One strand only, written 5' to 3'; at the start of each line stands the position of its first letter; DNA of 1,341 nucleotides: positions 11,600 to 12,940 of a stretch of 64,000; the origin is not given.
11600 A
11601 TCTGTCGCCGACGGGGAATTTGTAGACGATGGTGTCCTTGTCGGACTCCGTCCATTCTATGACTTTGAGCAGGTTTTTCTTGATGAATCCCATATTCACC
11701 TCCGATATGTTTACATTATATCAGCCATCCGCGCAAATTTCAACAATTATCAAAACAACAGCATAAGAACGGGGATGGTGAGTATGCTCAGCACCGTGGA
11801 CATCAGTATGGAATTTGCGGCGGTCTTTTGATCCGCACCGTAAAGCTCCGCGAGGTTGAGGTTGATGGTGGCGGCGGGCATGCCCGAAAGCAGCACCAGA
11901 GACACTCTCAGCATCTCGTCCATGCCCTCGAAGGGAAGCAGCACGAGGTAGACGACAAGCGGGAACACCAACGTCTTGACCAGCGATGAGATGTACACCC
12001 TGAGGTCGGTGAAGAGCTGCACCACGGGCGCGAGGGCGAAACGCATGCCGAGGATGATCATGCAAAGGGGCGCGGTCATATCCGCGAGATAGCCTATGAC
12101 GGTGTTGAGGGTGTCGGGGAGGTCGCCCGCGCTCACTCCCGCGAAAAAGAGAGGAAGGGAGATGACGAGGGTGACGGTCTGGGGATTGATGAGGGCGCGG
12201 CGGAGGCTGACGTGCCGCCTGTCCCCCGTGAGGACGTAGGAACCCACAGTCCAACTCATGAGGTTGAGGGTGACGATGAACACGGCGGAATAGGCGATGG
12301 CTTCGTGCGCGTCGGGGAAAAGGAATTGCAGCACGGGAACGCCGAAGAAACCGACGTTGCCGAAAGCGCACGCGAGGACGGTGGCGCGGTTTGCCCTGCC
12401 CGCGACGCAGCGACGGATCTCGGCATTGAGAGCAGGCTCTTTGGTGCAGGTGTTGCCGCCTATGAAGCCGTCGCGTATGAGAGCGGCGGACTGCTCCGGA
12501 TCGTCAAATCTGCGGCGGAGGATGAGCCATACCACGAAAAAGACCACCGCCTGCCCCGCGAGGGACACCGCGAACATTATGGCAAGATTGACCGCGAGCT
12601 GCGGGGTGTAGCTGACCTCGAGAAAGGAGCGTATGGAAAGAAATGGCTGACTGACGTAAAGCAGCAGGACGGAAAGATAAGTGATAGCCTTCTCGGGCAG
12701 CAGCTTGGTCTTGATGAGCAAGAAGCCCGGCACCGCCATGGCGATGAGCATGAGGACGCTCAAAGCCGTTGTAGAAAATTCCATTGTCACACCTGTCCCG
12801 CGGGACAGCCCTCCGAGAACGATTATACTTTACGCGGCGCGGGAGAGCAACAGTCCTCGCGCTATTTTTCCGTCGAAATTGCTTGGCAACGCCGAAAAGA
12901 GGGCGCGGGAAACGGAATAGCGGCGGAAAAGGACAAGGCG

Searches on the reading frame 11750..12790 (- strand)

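Call 15: search_protein_families(library=pfam, proteins=[window:11750-12790:-], max_evalue=0.001)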
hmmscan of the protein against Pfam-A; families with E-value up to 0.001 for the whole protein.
window:11750-12790:- (346 aa): 1 family
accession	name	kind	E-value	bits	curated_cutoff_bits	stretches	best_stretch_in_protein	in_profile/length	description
PF03547.23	Mem_trans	-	9.2e-22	77.5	25.7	2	133-343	93-343/343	Membrane transport protein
